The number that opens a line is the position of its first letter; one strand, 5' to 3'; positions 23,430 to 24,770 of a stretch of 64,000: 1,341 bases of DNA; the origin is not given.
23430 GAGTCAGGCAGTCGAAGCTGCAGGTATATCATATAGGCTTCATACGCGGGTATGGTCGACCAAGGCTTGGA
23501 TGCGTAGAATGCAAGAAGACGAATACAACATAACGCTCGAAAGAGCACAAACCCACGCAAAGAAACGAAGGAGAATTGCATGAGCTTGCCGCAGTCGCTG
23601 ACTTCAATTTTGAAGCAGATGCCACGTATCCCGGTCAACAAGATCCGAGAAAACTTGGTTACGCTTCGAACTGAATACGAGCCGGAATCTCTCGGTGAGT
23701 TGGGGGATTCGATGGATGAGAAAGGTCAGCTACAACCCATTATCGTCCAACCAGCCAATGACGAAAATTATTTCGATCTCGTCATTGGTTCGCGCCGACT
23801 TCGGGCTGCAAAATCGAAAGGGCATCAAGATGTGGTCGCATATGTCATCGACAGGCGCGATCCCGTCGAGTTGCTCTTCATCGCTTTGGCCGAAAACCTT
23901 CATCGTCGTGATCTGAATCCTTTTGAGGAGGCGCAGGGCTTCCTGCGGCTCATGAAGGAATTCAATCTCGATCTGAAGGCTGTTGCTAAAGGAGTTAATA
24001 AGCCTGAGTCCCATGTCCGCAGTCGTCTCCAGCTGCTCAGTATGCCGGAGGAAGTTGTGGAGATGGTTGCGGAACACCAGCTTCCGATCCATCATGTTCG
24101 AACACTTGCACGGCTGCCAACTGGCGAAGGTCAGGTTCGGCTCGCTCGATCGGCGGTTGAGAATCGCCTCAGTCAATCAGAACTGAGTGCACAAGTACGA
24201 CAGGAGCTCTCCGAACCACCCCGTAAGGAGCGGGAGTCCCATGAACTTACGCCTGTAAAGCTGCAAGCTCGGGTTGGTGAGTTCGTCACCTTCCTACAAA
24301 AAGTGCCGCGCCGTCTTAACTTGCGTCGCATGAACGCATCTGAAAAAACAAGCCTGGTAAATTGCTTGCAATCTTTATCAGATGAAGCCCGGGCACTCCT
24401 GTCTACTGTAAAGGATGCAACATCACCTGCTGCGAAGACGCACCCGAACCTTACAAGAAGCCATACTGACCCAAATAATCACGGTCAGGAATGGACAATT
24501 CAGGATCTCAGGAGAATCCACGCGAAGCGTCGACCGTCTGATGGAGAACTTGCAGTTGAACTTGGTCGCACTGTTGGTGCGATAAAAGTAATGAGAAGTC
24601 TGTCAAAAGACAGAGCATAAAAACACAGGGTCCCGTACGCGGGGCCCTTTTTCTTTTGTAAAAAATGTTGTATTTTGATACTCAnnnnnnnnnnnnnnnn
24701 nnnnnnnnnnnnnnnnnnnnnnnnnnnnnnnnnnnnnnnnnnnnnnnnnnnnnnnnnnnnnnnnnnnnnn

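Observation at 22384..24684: Self-contained two-gene cassette: HEAR-like tandem-repeat protein translationally coupled to a ParB-like nuclease-domain protein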

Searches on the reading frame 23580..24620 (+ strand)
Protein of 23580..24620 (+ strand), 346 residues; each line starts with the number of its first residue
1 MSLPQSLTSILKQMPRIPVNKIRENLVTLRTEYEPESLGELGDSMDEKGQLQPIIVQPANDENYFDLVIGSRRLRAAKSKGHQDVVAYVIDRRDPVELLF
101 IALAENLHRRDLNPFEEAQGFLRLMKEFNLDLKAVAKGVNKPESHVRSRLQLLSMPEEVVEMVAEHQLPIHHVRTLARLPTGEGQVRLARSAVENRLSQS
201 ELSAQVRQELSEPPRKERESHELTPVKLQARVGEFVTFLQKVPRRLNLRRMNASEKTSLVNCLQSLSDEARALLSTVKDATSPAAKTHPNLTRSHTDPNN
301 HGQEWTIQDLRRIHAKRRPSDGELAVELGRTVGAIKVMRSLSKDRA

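Call 3: search_protein_families(library=pfam, proteins=[window:23580-24620:+], max_evalue=1)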
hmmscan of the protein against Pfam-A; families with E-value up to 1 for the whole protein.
window:23580-24620:+ (346 aa): 5 families
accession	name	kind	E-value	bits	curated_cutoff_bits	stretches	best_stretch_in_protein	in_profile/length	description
PF17762.8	HTH_ParB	-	1.1e-19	70.8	22.6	1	111-209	2-100/102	ParB HTH domain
PF02195.25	ParB_N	-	3.4e-16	59.5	26.3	1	13-108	2-95/95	ParB N-terminal domain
PF16136.10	NLS_NINJA_AFP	-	0.054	13.7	23.7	1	307-320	21-34/37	Putative nuclear localisation signal in Ninja/AFP proteins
PF11967.14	RecO_N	-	0.18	12.3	27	1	132-157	33-58/80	Recombination protein O N terminal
PF10279.14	Latarcin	-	0.19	12.5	25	1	103-128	26-52/64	Latarcin precursor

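Call 4: search_protein_families(library=ncbifam, proteins=[window:23580-24620:+], max_evalue=1)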
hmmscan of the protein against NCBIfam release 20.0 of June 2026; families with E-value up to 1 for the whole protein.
window:23580-24620:+ (346 aa): 7 families
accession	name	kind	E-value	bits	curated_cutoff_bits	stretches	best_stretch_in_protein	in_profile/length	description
TIGR04285.1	nucleoid_noc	exception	1.5e-39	135.9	315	1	15-226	3-211/255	nucleoid occlusion protein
TIGR00180.1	parB_part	domain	2.3e-34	118.8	58.45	1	17-189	8-182/186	ParB/RepB/Spo0J family partition protein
TIGR03734.1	PRTRC_parB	hypoth_equivalog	2.9e-22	78.9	278.6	1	30-208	9-188/555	PRTRC system ParB family protein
TIGR03454.1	partition_RepB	equivalog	8e-13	48.5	201.5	1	19-164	69-213/325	plasmid partitioning protein RepB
NF010440.0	PRK13866.1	equivalog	2.7e-07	30.1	522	1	39-124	91-175/336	plasmid partitioning protein RepB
NF010406.0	PRK13832.1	subfamily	4.5e-05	22.2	640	1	34-168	25-158/578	plasmid partitioning protein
NF008510.0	PRK11427.1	equivalog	0.044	12.3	821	1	204-292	514-606/683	multidrug efflux transporter permease subunit MdtO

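Call 5: search_protein_families(library=padloc, proteins=[window:23580-24620:+], max_evalue=1)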
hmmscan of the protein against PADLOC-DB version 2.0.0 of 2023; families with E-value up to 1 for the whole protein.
window:23580-24620:+ (346 aa): 0 families

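Call 6: search_protein_families(library=phrogs, proteins=[window:23580-24620:+], max_evalue=1)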
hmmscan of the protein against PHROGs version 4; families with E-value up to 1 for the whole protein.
window:23580-24620:+ (346 aa): 20 families
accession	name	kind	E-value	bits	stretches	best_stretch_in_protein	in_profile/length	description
phrog_3264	-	DNA, RNA and nucleotide metabolism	5.8e-32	112.6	1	10-303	45-270/337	ParB-like partition protein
phrog_4715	-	DNA, RNA and nucleotide metabolism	8.7e-24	84.8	1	14-253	147-380/630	ParB-like partition protein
phrog_6218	-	DNA, RNA and nucleotide metabolism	6.5e-23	82.6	1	35-222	24-210/506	ParB-like partition protein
phrog_1033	-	DNA, RNA and nucleotide metabolism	1.2e-18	69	1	36-194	56-216/334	ParB-like partition protein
phrog_18726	-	unknown function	1.3e-09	38.4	2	78-180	101-201/572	-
phrog_3951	-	unknown function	4.1e-09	37.3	1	15-157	19-167/301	-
phrog_12047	-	DNA, RNA and nucleotide metabolism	2.9e-08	34.6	1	36-113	19-91/301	ParB-like partition nuclease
phrog_8071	-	DNA, RNA and nucleotide metabolism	1.1e-07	32.5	1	16-144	9-131/389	ParB-like partition protein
phrog_32069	-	DNA, RNA and nucleotide metabolism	5.9e-06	26.6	1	50-219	83-260/348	ParB-like partition protein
phrog_26387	-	DNA, RNA and nucleotide metabolism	7.1e-05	23.3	1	9-137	5-134/252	ParB-like partition nuclease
phrog_18056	-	DNA, RNA and nucleotide metabolism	0.00041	20.4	1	36-125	23-88/387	ParB-like partition nuclease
phrog_7783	-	unknown function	0.00068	19.4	1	33-212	22-202/634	-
phrog_498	-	other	0.00076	19.1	1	13-106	34-123/633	DNA methyltransferase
phrog_620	-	DNA, RNA and nucleotide metabolism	0.0021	19.2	1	30-106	25-95/217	ParB-like partition protein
phrog_17622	-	unknown function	0.003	18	1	46-99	47-99/222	-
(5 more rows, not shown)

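Call 11: find_homologous_proteins(query=window:23580-24620:+)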
Query window:23580-24620:+ (346 aa): 264 proteins with E <= 0.001 among 5978 candidates; the best 120 are listed.
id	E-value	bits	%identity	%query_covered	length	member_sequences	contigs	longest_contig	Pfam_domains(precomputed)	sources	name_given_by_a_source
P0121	8.8e-219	743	100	100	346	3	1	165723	PF17762.9,PF02195.27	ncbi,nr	ncbi:ParB/RepB/Spo0J family partition protein [Candidatus Nomurabacteria bacterium]|nr:ParB/RepB/Spo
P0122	5.8e-170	583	79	100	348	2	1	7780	PF17762.9,PF02195.27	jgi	jgi:ParB family transcriptional regulator, chromosome partitioning protein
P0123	2.6e-169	581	78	100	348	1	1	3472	PF17762.9,PF02195.27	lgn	-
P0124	3.9e-167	573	77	100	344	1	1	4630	PF17762.9,PF02195.27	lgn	-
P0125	9.2e-166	569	76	100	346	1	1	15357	PF17762.9,PF02195.27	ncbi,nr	ncbi:ParB/RepB/Spo0J family partition protein [Candidatus Kaiserbacteria bacterium]|nr:ParB/RepB/Spo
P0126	1.7e-165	568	77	100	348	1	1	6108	PF17762.9,PF02195.27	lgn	-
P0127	1.5e-162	558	75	98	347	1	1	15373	PF17762.9,PF02195.27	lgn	-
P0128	1.9e-159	548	73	100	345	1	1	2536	PF17762.9,PF02195.27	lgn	-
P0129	5.7e-145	501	68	100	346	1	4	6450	PF17762.9,PF02195.27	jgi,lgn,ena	-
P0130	2.8e-142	492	69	99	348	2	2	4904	PF17762.9,PF02195.27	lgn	-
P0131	2.7e-131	456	62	100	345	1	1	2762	PF17762.9,PF02195.27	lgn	-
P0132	8.1e-129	448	62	100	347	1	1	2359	PF17762.9,PF02195.27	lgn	-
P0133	1.4e-123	430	62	99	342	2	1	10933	PF17762.9,PF02195.27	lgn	-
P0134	5.8e-123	428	62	98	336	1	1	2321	PF17762.9,PF02195.27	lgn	-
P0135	1.3e-119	417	60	100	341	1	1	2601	PF17762.9,PF02195.27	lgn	-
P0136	1.2e-117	411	58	100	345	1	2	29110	PF17762.9,PF02195.27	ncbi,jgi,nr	ncbi:ParB/RepB/Spo0J family partition protein [Candidatus Parcubacteria bacterium]|nr:MAG: ParB/RepB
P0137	1.7e-117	410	61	99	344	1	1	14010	PF17762.9,PF02195.27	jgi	jgi:ParB/RepB/Spo0J family partition protein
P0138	2.8e-115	403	60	99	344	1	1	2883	PF17762.9,PF02195.27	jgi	jgi:ParB/RepB/Spo0J family partition protein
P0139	5.0e-114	399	59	98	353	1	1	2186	PF17762.9,PF02195.27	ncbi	-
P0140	5.6e-114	399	55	100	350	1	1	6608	PF17762.9,PF02195.27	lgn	-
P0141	1.2e-112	394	58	99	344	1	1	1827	PF17762.9,PF02195.27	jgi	jgi:ParB/RepB/Spo0J family partition protein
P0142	1.8e-112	394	57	97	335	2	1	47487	PF17762.9,PF02195.27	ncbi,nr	ncbi:MAG: ParB/RepB/Spo0J family partition protein [Candidatus Magasanikbacteria bacterium]|nr:ParB/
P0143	5.0e-112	392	58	97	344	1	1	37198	PF17762.9,PF02195.27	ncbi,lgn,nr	ncbi:MAG: Chromosome [Candidatus Parcubacteria bacterium]|nr:Chromosome [Candidatus Parcubacteria ba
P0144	6.1e-112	392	57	100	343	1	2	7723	PF17762.9,PF02195.27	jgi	-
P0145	1.8e-111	391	59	97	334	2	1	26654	PF17762.9,PF02195.27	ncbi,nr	ncbi:ParB/RepB/Spo0J family partition protein [Candidatus Kaiserbacteria bacterium]|nr:ParB/RepB/Spo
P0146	1.1e-108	381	56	100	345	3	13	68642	PF17762.9,PF02195.27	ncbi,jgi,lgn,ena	-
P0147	1.4e-108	381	56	95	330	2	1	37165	PF17762.9,PF02195.27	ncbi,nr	ncbi:MAG TPA: ParB/RepB/Spo0J family partition protein [Candidatus Paceibacterota bacterium]|nr:ParB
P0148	4.8e-106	373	54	99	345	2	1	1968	PF17762.9,PF02195.27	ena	-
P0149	5.3e-103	363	54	99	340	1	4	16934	PF17762.9,PF02195.27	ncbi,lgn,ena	-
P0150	2.9e-102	360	53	95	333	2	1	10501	PF17762.9,PF02195.27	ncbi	-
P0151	8.2e-100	352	53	95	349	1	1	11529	PF17762.9,PF02195.27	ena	-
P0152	1.0e-99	352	52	98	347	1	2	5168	PF17762.9,PF02195.27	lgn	-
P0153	1.1e-98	349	53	99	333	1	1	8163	PF17762.9,PF02195.27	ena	-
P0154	9.0e-96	339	50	95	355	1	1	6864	PF17762.9,PF02195.27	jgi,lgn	-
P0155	3.3e-95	337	51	99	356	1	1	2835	PF17762.9,PF02195.27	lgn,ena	-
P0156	4.1e-94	334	49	94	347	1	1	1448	PF17762.9,PF02195.27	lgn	-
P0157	1.9e-91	325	49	99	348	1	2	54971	PF17762.9,PF02195.27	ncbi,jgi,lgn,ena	-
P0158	1.6e-90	322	51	94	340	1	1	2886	PF17762.9,PF02195.27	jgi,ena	jgi:ParB family chromosome partitioning protein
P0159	4.6e-89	317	50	97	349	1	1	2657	PF17762.9,PF02195.27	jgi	jgi:ParB family chromosome partitioning protein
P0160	5.9e-86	307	45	97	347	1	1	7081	PF17762.9,PF02195.27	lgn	-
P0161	5.3e-76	274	43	97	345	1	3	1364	PF17762.9,PF02195.27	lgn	-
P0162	2.6e-75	272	44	97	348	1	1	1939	PF17762.9,PF02195.27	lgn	-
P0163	1.5e-74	269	44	97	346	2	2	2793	PF17762.9,PF02195.27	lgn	-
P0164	3.7e-74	268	44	97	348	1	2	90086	PF17762.9,PF02195.27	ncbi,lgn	ncbi:MAG: ParB/RepB/Spo0J family partition protein [Candidatus Paceibacterota bacterium]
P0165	5.0e-74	268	45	94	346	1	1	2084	PF17762.9,PF02195.27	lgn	-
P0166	8.1e-73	264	45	94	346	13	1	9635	PF17762.9,PF02195.27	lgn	-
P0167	6.1e-72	261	44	97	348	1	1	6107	PF17762.9,PF02195.27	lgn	-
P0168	6.7e-72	261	42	97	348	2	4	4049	PF17762.9,PF02195.27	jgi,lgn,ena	-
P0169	3.7e-70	255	43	96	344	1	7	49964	PF17762.9,PF02195.27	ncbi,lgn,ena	-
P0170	3.1e-69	252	41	95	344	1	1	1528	PF17762.9,PF02195.27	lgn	-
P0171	1.1e-68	250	41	93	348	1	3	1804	PF17762.9,PF02195.27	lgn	-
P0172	4.1e-68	248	42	92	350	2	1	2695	PF17762.9,PF02195.27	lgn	-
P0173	2.8e-50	190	38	79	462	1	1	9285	PF17762.9,PF02195.27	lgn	-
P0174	1.0e-48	185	37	77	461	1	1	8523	PF17762.9,PF02195.27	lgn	-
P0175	1.9e-43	167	37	79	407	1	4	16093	PF17762.9,PF02195.27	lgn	-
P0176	9.2e-43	165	33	95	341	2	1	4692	PF17762.9,PF02195.27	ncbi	ncbi:MAG TPA: ParB/RepB/Spo0J family partition protein [Candidatus Paceibacterota bacterium]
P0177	4.0e-42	163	40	70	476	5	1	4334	PF17762.9,PF02195.27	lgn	-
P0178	9.8e-38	148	35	79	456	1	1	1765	PF17762.9,PF02195.27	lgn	-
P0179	1.5e-29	122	38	54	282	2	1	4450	PF17762.9,PF02195.27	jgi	jgi:ParB family chromosome partitioning protein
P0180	2.6e-28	117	35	60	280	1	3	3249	PF17762.9,PF23552.3,PF02195.27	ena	-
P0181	4.3e-28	117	36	55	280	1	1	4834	PF17762.9,PF23552.3,PF02195.27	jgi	jgi:ParB family chromosome partitioning protein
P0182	4.8e-28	117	36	55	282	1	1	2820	PF17762.9,PF23552.3,PF02195.27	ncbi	-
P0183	7.3e-28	116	36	58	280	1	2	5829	PF17762.9,PF23552.3,PF02195.27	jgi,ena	jgi:ParB family chromosome partitioning protein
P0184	7.9e-28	116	39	50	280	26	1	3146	PF17762.9,PF23552.3,PF02195.27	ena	-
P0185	1.2e-27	115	35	55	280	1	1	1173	PF17762.9,PF23552.3,PF02195.27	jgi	jgi:ParB family chromosome partitioning protein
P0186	1.9e-27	115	38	56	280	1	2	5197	PF17762.9,PF23552.3,PF02195.27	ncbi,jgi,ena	-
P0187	2.0e-27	115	39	52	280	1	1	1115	PF17762.9,PF23552.3,PF02195.27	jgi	jgi:ParB family chromosome partitioning protein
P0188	2.2e-27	114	39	50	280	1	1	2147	PF17762.9,PF23552.3,PF02195.27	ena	-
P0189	2.3e-27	114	34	63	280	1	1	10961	PF17762.9,PF23552.3,PF02195.27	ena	-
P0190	2.6e-27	114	39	52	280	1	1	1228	PF17762.9,PF23552.3,PF02195.27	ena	-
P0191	2.8e-27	114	38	50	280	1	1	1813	PF17762.9,PF23552.3,PF02195.27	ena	-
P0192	3.1e-27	114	35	56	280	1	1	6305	PF17762.9,PF23552.3,PF02195.27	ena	-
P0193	3.3e-27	114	34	63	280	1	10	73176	PF17762.9,PF23552.3,PF02195.27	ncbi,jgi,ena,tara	tara:strand:- start:9039 stop:9881 length:843 start_codon:yes stop_codon:yes gene_type:complete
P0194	3.4e-27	114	34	63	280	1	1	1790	PF17762.9,PF23552.3,PF02195.27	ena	-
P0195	3.7e-27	114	38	50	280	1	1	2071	PF17762.9,PF23552.3,PF02195.27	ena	-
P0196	4.0e-27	114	35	56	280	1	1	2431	PF17762.9,PF23552.3,PF02195.27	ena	-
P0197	4.2e-27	114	41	54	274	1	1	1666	PF17762.9,PF23552.3,PF02195.27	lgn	-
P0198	5.0e-27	113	36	56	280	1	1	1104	PF17762.9,PF23552.3,PF02195.27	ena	-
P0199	5.1e-27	113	34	60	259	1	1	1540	PF17762.9,PF23552.3,PF02195.27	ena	-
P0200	5.2e-27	113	37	56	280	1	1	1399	PF17762.9,PF23552.3,PF02195.27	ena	-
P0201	5.5e-27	113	35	56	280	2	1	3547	PF17762.9,PF23552.3,PF02195.27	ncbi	-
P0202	5.5e-27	113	35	56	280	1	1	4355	PF17762.9,PF23552.3,PF02195.27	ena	-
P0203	6.1e-27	113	38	50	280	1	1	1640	PF17762.9,PF23552.3,PF02195.27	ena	-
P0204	6.7e-27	113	38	50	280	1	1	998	PF17762.9,PF23552.3,PF02195.27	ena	-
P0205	7.0e-27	113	38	50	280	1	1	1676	PF17762.9,PF23552.3,PF02195.27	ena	-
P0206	7.9e-27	113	38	50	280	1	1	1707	PF17762.9,PF23552.3,PF02195.27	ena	-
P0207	8.3e-27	113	38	52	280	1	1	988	PF17762.9,PF23552.3,PF02195.27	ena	-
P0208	9.0e-27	112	38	50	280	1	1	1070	PF17762.9,PF23552.3,PF02195.27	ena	-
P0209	1.0e-26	112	38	52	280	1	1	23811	PF17762.9,PF23552.3,PF02195.27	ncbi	-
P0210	1.0e-26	112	38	52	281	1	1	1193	PF17762.9,PF23552.3,PF02195.27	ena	-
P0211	1.2e-26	112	39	50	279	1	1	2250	PF17762.9,PF23552.3,PF02195.27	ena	-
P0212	1.3e-26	112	35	56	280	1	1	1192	PF17762.9,PF23552.3,PF02195.27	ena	-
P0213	1.4e-26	112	40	50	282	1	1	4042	PF17762.9,PF23552.3,PF02195.27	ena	-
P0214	1.4e-26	112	38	50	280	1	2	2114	PF17762.9,PF23552.3,PF02195.27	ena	-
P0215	1.5e-26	112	35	56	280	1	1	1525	PF17762.9,PF23552.3,PF02195.27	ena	-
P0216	1.6e-26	112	38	50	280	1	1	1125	PF17762.9,PF23552.3,PF02195.27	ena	-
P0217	1.6e-26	112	39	50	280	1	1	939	PF17762.9,PF23552.3,PF02195.27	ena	-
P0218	1.6e-26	112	39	50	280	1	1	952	PF17762.9,PF23552.3,PF02195.27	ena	-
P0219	2.0e-26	111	38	52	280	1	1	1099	PF17762.9,PF23552.3,PF02195.27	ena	-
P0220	2.3e-26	111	38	57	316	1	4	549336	PF17762.9,PF23552.3,PF02195.27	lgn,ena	-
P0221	3.0e-26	111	38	49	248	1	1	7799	PF17762.9,PF23552.3,PF02195.27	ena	-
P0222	5.7e-26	110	36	49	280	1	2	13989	PF17762.9,PF23552.3,PF02195.27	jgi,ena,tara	tara:strand:- start:600 stop:1442 length:843 start_codon:yes stop_codon:yes gene_type:complete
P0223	6.7e-26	110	40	50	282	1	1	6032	PF17762.9,PF23552.3,PF02195.27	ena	-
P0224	6.9e-26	110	40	50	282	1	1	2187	PF17762.9,PF23552.3,PF02195.27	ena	-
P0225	8.6e-26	109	38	50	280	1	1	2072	PF17762.9,PF23552.3,PF02195.27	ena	-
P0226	1.3e-25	109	33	55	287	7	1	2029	PF17762.9,PF02195.27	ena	-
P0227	1.9e-25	108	34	72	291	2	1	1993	PF17762.9,PF02195.27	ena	-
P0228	2.3e-25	108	37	52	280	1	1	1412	PF17762.9,PF23552.3,PF02195.27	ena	-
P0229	2.8e-25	108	36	56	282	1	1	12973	PF17762.9,PF23552.3,PF02195.27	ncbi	-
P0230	4.0e-24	104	34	53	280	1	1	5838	PF17762.9,PF23552.3,PF02195.27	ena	-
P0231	5.4e-24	103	34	53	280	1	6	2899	PF17762.9,PF23552.3,PF02195.27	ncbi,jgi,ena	-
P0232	5.9e-24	103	37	63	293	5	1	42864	PF17762.9,PF23552.3,PF02195.27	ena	-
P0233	1.4e-23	102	36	61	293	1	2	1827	PF17762.9,PF23552.3,PF02195.27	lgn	-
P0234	2.9e-23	101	37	53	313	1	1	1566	PF17762.9,PF23552.3,PF02195.27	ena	-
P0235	3.1e-23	101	34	59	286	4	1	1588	PF17762.9,PF23552.3,PF02195.27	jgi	jgi:ParB family chromosome partitioning protein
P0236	3.5e-23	101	33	55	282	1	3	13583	PF17762.9,PF23552.3,PF02195.27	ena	-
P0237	5.1e-23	100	39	48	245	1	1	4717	PF23433.2,PF17762.9,PF23552.3,PF02195.27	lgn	-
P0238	5.9e-23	100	37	58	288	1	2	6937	PF17762.9,PF23552.3,PF02195.27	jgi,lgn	jgi:ParB family chromosome partitioning protein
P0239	9.0e-23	99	40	55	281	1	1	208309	PF01381.29,PF17762.9,PF02195.27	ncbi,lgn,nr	ncbi:MAG: ParB/RepB/Spo0J family partition protein [Synergistetes bacterium]|nr:ParB/RepB/Spo0J fami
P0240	9.5e-23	99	36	59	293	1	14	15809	PF17762.9,PF23552.3,PF02195.27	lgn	-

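Call 19: search_solved_structures(query=window:23580-24620:+, show_alignments=3)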
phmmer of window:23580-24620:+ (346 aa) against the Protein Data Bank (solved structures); distinct sequences matched with E-value up to 0.001: 13.
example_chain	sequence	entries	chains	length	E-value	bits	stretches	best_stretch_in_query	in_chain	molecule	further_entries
7o0n_A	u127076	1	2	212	2.4e-29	106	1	16-212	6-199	ParB family protein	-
7bnr_A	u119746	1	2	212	2.6e-29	105.9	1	16-212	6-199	ParB family protein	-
7bnk_A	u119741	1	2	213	3.8e-29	105.4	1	16-212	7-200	ParB family protein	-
1vz0_A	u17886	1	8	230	4.3e-28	101.9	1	14-219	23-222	Chromosome-partitioning protein Spo0J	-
6sdk_A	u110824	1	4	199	1.6e-25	93.5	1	15-209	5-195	Stage 0 sporulation protein J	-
7ol9_A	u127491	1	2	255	1.9e-25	93.2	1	13-219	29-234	Nucleoid occlusion protein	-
7ng0_A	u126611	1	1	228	1.4e-24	90.4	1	13-219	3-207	Nucleoid occlusion protein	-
6t1f_A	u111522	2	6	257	1.5e-24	90.3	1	17-208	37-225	Chromosome-partitioning protein ParB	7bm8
7nfu_A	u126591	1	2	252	3e-24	89.3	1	13-219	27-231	Nucleoid occlusion protein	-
4umk_A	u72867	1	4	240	7.4e-20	74.9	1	14-201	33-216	PROBABLE CHROMOSOME-PARTITIONING PROTEIN PARB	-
6y93_A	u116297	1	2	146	3.1e-12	49.8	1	97-219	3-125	Nucleoid occlusion protein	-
6s6h_A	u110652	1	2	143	8.2e-12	48.4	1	98-209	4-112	Chromosome-partitioning protein ParB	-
8qa8_A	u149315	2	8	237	3e-07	33.4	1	33-162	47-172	Transcriptional repressor protein KorB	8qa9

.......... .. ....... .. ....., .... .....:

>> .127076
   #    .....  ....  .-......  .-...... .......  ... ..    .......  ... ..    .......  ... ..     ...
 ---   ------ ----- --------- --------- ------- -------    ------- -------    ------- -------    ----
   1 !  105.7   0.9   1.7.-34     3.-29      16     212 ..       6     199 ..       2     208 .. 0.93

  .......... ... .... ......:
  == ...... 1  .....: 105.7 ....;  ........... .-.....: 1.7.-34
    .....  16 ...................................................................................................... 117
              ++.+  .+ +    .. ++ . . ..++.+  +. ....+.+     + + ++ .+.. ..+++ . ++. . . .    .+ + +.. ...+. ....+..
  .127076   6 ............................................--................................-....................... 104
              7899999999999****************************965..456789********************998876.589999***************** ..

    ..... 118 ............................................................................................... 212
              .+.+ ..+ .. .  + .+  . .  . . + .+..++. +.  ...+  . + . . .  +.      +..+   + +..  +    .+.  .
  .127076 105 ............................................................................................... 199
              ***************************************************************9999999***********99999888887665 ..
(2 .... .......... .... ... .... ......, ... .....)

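Call 32: find_related_loci(query=A2, collection=genome_contigs, flank=10000)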
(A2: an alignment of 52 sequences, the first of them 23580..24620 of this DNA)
Query A2 (346 aa) in genome_contigs; peptide patterns used: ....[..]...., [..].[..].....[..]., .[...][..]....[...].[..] (x = any residue, [..] = any of these).
244 stretches matched a pattern; 176 encode a relative of the query (tblastn E <= 1e-3); the best 80 are kept; 79 distinct loci.
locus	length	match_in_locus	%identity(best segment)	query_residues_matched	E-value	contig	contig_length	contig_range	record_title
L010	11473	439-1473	76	1-345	1e-178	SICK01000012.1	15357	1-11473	MAG: Candidatus Kaiserbacteria bacterium isolate Baikal-deep-G203 BACOMB-C18540, whole genome shotgun sequence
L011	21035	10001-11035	58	1-346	2e-126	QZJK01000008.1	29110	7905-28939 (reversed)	MAG: Candidatus Parcubacteria bacterium isolate SURF_41 Ga0104751_1002406, whole genome shotgun sequence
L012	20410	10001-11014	56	4-345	7e-121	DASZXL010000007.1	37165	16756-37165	MAG TPA_asm: Candidatus Paceibacterota bacterium isolate SMAG_U6182 k141_920687, whole genome shotgun sequence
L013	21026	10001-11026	56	2-346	3e-119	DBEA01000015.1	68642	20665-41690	MAG TPA_asm: Patescibacteria group bacterium UBA918 UBA918_contig_530, whole genome shotgun sequence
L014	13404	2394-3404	54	3-346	2e-111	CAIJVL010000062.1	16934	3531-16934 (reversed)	Candidatus Adlerbacteria bacterium isolate T7-022_bin-222 genome assembly, contig: bin-222:62/69, whole genome shotgun s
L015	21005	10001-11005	44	6-340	2e-80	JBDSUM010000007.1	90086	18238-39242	MAG: Candidatus Paceibacterota bacterium isolate cluster1_bin.581 k127_11216712, whole genome shotgun sequence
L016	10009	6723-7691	45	17-340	7e-80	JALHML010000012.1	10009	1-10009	MAG: Candidatus Paceibacterota bacterium isolate Bin_32_2_1 c_000000024343, whole genome shotgun sequence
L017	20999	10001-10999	58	4-340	7e-117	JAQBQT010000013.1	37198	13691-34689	MAG: Candidatus Parcubacteria bacterium isolate RYN_380 scaffold_3775237, whole genome shotgun sequence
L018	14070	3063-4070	42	6-340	1e-76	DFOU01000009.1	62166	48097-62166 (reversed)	MAG TPA_asm: Patescibacteria group bacterium UBA3533 UBA3533_contig_13434, whole genome shotgun sequence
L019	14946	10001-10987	43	9-339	5e-76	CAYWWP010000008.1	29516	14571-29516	MAG TPA_asm: uncultured Candidatus Saccharibacteria bacterium isolate SRP135725_co1_119 genome assembly, contig: NODE_17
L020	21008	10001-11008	43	6-340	1e-75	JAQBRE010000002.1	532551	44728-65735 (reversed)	MAG: Parcubacteria group bacterium isolate RYN_391 scaffold_1968775, whole genome shotgun sequence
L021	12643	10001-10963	40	17-340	5e-61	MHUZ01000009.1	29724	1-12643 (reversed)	MAG: Candidatus Yonathbacteria bacterium RIFOXYD1_FULL_52_36 rifoxyd1_full_scaffold_1488, whole genome shotgun sequence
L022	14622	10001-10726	39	6-247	5e-45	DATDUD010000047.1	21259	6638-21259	MAG TPA_asm: Candidatus Paceibacterota bacterium isolate SMAG_U8048 k141_41051, whole genome shotgun sequence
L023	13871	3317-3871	40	17-202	8e-37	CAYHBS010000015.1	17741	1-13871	MAG TPA_asm: uncultured Candidatus Saccharibacteria bacterium isolate ERP119705_co11_457 genome assembly, contig: NODE_2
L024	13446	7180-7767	38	1-198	2e-32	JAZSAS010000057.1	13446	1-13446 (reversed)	MAG: Clostridia bacterium isolate T1900044934_TS20190400.MAGScoT_cleanbin_000001 SGB_3432_k141_3402879, whole genome sho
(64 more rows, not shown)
